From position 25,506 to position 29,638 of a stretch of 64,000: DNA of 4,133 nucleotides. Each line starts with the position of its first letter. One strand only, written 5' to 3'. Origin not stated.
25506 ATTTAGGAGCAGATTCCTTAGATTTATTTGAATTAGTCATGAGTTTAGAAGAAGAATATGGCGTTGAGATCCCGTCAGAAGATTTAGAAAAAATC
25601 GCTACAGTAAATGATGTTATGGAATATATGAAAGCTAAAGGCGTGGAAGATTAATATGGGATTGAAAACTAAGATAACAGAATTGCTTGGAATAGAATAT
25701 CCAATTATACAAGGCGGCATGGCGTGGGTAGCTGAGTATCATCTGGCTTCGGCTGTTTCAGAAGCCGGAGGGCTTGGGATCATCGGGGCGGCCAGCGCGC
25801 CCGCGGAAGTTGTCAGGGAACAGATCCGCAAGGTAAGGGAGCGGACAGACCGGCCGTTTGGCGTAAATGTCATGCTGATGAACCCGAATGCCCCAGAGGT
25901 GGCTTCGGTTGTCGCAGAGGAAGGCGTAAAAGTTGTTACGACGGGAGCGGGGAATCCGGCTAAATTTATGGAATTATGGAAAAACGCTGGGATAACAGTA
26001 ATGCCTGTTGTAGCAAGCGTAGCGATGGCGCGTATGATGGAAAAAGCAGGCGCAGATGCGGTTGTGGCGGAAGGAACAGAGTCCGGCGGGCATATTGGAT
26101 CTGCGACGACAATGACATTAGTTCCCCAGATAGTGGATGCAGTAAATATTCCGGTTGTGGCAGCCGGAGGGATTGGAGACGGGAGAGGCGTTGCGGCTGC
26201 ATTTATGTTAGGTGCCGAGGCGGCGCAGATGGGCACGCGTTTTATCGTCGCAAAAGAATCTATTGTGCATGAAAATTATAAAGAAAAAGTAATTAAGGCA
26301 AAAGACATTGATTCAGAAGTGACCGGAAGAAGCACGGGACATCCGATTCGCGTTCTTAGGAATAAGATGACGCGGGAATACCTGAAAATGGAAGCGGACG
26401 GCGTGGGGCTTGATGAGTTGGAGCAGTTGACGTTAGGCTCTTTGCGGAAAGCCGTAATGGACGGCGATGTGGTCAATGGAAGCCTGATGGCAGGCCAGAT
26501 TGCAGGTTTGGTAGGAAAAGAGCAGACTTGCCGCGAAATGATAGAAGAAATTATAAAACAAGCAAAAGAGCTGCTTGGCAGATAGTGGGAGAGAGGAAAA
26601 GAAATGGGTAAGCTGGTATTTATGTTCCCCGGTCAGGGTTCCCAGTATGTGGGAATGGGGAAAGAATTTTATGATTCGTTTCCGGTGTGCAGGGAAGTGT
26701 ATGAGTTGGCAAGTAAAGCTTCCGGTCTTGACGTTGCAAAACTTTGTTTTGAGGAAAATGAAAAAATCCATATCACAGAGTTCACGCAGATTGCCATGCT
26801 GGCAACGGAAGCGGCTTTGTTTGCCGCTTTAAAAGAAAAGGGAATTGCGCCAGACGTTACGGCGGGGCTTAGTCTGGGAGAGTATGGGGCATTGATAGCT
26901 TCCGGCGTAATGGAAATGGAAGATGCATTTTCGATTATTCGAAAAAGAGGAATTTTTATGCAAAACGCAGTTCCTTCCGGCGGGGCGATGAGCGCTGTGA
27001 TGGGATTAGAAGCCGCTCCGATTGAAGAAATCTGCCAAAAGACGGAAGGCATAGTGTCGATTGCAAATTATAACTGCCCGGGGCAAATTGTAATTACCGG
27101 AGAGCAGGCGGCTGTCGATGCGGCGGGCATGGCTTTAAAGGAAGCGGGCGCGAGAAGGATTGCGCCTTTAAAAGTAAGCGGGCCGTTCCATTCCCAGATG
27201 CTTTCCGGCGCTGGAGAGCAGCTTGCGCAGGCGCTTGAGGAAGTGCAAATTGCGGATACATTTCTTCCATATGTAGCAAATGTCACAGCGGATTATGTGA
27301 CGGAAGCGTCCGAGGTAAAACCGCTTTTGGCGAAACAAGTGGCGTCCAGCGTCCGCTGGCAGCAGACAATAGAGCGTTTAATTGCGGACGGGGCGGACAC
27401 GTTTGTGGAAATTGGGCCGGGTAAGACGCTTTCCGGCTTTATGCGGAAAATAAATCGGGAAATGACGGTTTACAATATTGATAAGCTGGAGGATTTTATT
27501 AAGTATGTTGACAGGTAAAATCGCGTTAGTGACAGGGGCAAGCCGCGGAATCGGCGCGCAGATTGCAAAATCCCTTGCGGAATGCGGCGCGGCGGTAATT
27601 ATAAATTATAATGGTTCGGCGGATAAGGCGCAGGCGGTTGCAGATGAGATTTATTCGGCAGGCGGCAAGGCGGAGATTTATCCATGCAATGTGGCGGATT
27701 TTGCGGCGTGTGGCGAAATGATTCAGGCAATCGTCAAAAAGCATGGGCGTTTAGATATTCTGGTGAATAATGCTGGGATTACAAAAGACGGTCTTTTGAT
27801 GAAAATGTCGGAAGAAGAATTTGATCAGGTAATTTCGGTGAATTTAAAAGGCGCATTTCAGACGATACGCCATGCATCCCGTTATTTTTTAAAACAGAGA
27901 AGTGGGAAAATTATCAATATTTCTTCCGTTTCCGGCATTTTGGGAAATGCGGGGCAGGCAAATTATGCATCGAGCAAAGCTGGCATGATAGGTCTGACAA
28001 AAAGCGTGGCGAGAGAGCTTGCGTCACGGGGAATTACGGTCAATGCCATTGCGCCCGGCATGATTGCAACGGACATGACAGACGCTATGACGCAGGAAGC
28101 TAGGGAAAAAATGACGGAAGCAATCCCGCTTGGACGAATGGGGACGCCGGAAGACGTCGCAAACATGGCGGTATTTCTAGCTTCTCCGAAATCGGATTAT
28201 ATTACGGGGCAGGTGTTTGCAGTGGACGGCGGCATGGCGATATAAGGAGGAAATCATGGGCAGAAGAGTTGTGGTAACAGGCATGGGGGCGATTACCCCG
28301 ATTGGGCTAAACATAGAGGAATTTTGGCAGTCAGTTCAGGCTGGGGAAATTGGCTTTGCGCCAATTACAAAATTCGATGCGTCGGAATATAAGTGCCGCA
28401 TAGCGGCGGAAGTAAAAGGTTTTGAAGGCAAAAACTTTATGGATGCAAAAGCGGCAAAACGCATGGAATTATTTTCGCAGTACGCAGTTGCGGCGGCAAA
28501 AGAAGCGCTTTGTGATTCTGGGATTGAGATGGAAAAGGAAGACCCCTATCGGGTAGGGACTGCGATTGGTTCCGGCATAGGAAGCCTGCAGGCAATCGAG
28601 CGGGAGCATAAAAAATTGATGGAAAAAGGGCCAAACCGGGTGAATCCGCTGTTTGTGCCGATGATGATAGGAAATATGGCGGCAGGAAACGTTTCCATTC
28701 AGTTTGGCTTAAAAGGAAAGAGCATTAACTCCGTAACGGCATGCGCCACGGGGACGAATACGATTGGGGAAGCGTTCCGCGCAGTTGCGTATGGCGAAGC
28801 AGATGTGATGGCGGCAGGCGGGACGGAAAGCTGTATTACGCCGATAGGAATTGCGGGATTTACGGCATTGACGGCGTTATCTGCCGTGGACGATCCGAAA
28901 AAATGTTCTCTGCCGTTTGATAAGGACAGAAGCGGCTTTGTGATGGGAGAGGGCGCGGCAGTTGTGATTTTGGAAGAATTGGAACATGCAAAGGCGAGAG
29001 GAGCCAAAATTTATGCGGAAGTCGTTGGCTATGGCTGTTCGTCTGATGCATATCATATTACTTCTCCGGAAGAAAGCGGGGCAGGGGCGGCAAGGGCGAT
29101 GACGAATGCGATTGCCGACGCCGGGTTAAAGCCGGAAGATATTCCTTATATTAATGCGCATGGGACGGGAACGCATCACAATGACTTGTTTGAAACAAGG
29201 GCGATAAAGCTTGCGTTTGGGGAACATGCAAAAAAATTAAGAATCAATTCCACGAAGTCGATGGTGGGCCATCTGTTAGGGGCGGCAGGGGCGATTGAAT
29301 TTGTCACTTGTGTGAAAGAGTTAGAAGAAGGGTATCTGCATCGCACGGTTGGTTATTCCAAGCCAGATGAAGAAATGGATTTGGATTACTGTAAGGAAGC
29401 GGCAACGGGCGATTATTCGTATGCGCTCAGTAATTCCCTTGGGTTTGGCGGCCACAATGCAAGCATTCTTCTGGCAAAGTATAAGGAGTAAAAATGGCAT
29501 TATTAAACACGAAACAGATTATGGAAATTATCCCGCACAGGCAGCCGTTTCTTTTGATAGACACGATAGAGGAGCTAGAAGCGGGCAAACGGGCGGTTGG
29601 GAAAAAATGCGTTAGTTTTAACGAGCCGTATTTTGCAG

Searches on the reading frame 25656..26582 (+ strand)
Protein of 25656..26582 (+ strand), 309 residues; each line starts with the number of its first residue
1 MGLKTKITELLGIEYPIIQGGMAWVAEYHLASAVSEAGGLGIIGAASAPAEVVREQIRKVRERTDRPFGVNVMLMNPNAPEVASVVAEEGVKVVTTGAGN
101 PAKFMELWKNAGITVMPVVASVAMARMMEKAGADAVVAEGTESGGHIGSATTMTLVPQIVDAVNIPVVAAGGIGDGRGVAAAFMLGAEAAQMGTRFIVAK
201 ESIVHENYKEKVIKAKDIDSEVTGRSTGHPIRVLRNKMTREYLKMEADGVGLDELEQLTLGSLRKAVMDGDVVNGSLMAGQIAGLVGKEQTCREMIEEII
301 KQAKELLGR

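Call 45: search_protein_families(library=pfam, proteins=[window:25656-26582:+], max_evalue=0.00001)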
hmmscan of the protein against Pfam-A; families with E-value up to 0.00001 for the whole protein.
window:25656-26582:+ (309 aa): 3 families
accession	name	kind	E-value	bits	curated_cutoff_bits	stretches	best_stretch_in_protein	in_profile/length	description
PF03060.21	NMO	-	1e-78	265.5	28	2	85-301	108-330/331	Nitronate monooxygenase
PF00478.31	IMPDH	-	1.9e-10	40.7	25.6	1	3-195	23-238/345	IMP dehydrogenase / GMP reductase domain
PF05690.20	ThiG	-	3.4e-07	30.3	23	1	108-203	119-214/247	Thiazole biosynthesis protein ThiG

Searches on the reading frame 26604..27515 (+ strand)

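Call 45: search_protein_families(library=pfam, proteins=[window:26604-27515:+], max_evalue=0.00001)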
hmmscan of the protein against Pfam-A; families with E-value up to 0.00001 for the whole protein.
window:26604-27515:+ (304 aa): 1 family
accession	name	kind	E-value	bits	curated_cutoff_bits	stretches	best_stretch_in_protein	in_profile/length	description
PF00698.26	Acyl_transf_1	-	7.7e-37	127.9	32.7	1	5-277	1-272/319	Acyl transferase domain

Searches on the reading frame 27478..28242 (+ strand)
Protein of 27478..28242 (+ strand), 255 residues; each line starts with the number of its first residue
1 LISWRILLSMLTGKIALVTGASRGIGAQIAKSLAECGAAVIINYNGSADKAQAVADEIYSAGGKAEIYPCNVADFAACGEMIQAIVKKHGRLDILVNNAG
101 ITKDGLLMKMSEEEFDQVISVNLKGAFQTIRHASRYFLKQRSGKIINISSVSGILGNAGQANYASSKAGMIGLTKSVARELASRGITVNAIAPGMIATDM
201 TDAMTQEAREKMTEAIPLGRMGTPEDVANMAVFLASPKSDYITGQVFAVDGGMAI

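Call 45: search_protein_families(library=pfam, proteins=[window:27478-28242:+], max_evalue=0.00001)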
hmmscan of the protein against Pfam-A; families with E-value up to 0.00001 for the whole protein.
window:27478-28242:+ (255 aa): 3 families
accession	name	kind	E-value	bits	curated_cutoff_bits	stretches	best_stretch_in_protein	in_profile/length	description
PF13561.12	adh_short_C2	-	2.9e-72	243.5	27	1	20-253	1-235/236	Enoyl-(Acyl carrier protein) reductase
PF00106.31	adh_short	-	7.8e-63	211.9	26.6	1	14-207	1-193/195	short chain dehydrogenase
PF08659.16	KR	-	7.5e-22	78.5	22.6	1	17-192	4-174/180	KR domain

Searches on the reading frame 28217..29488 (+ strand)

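Call 45: search_protein_families(library=pfam, proteins=[window:28217-29488:+], max_evalue=0.00001)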
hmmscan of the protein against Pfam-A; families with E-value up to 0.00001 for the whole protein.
window:28217-29488:+ (424 aa): 2 families
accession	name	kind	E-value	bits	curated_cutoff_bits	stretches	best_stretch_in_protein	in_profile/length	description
PF00109.32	ketoacyl-synt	-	8e-56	189.9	20.8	1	16-258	2-252/252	Beta-ketoacyl synthase, N-terminal domain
PF02801.28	Ketoacyl-synt_C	-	4.2e-39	133.7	20.8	1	266-380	1-118/119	Beta-ketoacyl synthase, C-terminal domain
